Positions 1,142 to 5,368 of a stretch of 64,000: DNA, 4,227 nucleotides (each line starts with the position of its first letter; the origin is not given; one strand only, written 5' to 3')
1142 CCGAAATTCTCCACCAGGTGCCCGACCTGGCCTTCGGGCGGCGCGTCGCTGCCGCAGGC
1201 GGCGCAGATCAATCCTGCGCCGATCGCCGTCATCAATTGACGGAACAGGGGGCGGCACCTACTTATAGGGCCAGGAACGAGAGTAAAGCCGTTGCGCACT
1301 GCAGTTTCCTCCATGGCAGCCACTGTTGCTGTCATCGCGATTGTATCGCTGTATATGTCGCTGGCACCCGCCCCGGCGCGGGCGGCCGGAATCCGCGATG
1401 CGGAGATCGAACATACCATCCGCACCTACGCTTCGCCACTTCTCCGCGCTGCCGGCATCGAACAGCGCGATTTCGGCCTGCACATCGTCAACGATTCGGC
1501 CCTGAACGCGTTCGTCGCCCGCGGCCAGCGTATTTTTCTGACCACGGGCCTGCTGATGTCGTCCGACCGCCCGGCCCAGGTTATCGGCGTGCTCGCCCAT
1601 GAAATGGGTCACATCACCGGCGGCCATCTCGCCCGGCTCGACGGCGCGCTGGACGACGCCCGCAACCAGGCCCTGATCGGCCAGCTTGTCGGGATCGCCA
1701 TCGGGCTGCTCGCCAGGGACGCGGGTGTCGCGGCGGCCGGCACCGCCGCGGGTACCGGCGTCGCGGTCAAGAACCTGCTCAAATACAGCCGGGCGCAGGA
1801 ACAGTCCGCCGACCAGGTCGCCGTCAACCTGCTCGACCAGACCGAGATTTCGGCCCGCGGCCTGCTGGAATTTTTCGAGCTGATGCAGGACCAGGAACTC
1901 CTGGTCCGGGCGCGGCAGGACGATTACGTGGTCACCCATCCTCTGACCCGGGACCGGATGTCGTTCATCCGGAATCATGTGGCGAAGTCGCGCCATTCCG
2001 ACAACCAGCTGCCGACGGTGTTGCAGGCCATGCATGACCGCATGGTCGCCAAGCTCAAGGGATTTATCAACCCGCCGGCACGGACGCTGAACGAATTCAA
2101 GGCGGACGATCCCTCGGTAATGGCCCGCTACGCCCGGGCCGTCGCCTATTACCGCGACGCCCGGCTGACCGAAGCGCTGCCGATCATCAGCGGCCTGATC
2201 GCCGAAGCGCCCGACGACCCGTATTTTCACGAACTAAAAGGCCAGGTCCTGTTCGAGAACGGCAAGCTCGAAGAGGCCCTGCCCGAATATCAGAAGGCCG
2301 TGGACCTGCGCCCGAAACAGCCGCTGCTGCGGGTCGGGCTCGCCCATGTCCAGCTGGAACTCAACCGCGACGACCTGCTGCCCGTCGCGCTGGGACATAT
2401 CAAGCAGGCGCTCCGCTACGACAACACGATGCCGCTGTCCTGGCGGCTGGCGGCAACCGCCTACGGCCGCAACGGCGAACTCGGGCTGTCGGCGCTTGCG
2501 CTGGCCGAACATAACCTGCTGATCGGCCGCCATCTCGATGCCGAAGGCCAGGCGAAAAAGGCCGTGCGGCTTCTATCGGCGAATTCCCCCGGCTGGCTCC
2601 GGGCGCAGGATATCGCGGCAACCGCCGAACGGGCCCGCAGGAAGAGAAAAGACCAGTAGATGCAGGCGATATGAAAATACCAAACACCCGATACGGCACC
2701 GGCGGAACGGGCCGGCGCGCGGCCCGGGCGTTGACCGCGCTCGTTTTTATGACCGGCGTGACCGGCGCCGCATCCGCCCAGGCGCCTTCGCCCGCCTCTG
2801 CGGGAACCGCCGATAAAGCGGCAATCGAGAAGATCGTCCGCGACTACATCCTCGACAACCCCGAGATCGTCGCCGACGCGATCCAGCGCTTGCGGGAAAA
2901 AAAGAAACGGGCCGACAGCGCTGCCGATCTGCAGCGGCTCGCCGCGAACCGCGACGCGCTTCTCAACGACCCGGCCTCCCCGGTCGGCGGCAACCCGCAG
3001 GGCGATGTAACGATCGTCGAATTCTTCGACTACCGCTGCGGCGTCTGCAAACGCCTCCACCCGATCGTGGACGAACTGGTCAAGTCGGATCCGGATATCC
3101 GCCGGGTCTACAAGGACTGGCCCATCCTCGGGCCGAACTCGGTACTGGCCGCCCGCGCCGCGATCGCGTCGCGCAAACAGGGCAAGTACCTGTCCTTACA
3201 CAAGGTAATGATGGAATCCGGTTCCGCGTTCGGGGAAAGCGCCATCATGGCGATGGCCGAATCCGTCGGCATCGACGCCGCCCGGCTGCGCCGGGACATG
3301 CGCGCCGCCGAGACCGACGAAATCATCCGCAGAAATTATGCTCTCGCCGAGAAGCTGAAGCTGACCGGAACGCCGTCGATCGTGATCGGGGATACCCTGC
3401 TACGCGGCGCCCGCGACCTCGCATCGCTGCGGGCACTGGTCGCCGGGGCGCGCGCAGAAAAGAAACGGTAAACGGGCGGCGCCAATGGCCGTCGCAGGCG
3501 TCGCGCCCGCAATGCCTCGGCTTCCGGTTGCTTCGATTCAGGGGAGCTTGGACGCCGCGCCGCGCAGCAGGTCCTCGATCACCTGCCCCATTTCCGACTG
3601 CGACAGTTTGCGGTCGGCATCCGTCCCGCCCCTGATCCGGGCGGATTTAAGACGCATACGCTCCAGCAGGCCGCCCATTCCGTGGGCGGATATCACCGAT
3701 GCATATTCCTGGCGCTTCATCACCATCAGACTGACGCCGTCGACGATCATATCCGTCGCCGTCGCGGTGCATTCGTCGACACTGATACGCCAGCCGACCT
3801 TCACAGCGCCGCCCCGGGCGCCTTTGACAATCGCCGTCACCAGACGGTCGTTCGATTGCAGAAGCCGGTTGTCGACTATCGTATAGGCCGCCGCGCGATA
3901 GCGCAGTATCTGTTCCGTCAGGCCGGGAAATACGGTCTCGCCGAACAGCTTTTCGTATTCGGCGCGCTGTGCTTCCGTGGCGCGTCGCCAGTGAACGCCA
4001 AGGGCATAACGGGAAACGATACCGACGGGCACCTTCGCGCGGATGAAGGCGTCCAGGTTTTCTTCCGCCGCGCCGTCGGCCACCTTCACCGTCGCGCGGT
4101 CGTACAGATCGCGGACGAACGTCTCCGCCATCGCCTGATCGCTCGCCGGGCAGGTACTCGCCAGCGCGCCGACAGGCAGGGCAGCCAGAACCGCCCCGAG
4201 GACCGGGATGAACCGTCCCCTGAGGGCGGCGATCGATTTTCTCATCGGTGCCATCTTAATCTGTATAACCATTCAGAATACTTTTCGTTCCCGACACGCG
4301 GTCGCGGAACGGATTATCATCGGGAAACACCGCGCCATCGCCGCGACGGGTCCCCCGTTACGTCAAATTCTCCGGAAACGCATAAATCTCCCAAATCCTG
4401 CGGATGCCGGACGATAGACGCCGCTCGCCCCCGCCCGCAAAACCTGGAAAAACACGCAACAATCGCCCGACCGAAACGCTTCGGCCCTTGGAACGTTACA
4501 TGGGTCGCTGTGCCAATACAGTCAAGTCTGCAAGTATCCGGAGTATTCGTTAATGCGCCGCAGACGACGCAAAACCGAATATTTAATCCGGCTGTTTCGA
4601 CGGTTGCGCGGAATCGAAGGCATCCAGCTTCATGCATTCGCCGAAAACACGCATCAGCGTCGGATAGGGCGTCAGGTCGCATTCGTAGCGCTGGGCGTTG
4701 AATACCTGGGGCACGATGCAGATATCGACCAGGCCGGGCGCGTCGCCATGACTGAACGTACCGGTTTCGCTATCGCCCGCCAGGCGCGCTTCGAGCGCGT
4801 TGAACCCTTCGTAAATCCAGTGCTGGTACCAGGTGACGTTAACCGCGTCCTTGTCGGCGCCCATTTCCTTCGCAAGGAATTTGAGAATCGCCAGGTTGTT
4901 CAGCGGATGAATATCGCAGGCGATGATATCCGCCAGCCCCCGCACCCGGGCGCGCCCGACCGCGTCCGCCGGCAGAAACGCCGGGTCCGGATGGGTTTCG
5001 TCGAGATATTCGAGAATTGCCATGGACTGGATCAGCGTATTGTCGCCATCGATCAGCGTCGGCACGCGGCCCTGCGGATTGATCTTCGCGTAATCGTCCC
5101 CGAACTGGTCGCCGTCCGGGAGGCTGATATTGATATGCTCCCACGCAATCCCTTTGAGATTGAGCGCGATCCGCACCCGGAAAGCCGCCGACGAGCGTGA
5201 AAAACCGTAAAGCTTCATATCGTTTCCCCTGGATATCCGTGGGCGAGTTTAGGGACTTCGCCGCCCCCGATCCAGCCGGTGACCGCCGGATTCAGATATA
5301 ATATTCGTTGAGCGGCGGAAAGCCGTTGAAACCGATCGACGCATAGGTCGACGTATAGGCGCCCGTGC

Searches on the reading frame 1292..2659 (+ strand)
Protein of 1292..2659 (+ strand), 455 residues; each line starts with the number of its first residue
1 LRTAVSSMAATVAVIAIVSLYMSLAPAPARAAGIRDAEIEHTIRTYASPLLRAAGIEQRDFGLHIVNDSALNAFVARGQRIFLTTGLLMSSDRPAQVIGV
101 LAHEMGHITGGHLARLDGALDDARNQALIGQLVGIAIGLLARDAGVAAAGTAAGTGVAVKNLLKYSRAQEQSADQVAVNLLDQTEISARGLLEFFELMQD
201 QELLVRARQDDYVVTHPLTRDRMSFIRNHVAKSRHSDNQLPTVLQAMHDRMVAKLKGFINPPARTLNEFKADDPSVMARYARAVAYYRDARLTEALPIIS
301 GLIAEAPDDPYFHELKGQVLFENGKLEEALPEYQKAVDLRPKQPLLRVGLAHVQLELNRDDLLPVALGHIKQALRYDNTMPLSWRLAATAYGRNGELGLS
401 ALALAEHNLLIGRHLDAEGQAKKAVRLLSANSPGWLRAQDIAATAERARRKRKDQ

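Call 75: search_protein_families(library=pfam, proteins=[window:1292-2659:+], max_evalue=1e-8)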
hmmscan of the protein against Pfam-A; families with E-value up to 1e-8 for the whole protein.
window:1292-2659:+ (455 aa): 4 families
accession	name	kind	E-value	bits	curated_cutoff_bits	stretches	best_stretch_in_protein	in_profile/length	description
PF01435.24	Peptidase_M48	-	1.7e-28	100.2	20.3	1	39-228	7-184/186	Peptidase family M48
PF14559.12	TPR_19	-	3.1e-11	43.9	25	0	320-361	1-42/68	Tetratricopeptide repeat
PF13414.12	TPR_11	-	1.5e-10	41.1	26.8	0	317-357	1-41/42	TPR repeat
PF13432.12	TPR_16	-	3.3e-10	40.7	32.7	0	280-344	1-65/65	Tetratricopeptide repeat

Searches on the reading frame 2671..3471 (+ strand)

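Call 75: search_protein_families(library=pfam, proteins=[window:2671-3471:+], max_evalue=1e-8)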
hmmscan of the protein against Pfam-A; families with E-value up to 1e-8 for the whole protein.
window:2671-3471:+ (266 aa): 3 families
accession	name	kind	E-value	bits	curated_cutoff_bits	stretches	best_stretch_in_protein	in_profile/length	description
PF01323.26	DSBA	-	1.3e-21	77.7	25.6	1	114-255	1-188/191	DSBA-like thioredoxin domain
PF13462.12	Thioredoxin_4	-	5.8e-17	62.8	23.2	1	101-257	3-163/165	Thioredoxin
PF18312.6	ScsC_N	-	2.8e-12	46.6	25.8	1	48-81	1-34/34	Copper resistance protein ScsC N-terminal domain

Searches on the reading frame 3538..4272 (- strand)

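Call 75: search_protein_families(library=pfam, proteins=[window:3538-4272:-], max_evalue=1e-8)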
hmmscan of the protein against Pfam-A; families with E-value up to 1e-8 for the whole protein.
window:3538-4272:- (244 aa): 1 family
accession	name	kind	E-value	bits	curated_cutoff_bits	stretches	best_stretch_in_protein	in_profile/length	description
PF05494.18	MlaC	-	1.5e-22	80.6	26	1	65-207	21-165/166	MlaC protein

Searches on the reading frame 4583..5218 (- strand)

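Call 75: search_protein_families(library=pfam, proteins=[window:4583-5218:-], max_evalue=1e-8)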
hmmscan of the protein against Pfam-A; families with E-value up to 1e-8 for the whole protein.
window:4583-5218:- (211 aa): 3 families
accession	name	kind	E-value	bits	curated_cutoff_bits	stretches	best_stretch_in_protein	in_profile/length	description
PF02798.26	GST_N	-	4.3e-18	65.9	20.9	1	1-74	3-76/76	Glutathione S-transferase, N-terminal domain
PF13417.12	GST_N_3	-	4.8e-17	62.5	22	1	3-79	1-74/75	Glutathione S-transferase, N-terminal domain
PF13409.12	GST_N_2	-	2.4e-16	60.5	25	1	9-75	2-70/70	Glutathione S-transferase, N-terminal domain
